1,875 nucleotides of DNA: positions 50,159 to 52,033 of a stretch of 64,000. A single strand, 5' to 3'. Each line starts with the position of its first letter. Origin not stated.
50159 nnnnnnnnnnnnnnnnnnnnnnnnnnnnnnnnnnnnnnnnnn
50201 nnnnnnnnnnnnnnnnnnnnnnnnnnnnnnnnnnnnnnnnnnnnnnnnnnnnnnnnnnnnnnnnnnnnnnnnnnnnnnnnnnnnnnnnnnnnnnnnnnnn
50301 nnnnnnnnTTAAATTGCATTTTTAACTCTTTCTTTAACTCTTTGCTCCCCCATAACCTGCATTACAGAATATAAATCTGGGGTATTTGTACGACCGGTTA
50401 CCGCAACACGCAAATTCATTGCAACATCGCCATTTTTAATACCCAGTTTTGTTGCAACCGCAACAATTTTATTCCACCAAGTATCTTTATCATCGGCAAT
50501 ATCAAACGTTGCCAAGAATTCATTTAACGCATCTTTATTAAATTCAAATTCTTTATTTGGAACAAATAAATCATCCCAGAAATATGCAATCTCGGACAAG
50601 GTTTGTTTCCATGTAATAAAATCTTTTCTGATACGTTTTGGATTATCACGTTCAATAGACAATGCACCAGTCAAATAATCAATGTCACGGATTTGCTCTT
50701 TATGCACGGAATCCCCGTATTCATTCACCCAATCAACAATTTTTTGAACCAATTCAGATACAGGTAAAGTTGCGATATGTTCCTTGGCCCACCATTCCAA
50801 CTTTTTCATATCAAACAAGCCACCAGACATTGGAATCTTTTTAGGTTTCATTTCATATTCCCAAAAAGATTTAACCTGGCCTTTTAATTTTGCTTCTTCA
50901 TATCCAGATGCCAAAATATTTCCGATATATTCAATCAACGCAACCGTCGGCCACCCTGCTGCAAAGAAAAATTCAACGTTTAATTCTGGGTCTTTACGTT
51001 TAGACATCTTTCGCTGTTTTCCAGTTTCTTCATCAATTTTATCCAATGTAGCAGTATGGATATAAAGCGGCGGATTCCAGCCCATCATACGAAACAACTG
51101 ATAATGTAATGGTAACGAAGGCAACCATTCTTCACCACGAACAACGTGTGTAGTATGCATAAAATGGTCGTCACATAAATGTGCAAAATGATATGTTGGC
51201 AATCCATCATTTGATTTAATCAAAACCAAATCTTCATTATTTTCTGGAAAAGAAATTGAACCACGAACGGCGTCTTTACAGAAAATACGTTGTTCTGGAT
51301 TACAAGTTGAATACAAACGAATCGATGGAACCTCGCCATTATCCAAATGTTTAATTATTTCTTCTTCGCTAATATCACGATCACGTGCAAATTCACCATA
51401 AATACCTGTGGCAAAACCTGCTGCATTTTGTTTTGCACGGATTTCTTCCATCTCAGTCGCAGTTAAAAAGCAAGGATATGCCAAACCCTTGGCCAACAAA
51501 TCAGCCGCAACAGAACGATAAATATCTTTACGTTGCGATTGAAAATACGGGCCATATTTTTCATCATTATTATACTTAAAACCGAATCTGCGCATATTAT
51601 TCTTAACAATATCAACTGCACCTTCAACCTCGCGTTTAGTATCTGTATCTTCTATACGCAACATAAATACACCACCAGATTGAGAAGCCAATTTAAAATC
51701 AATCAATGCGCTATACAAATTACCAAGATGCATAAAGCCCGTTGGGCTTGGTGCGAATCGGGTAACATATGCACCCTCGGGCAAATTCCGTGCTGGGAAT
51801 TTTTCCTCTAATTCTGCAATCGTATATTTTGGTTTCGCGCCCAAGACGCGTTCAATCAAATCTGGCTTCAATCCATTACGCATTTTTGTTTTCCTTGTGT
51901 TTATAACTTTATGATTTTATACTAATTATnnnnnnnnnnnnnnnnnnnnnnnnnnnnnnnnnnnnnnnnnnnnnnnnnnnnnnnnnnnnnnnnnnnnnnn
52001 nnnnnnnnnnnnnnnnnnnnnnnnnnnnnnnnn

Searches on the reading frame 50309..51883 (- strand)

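Call 57: search_protein_families(library=pfam, proteins=[window:50309-51883:-], max_evalue=0.00001)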
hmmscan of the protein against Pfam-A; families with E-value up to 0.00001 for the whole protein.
window:50309-51883:- (524 aa): 2 families
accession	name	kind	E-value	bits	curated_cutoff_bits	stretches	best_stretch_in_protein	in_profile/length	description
PF00749.27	tRNA-synt_1c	-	1.4e-65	221.7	23.4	1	40-350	3-304/314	tRNA synthetases class I (E and Q), catalytic domain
PF19269.4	Anticodon_2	-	7.2e-15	56.1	23.6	1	449-524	64-141/141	Anticodon binding domain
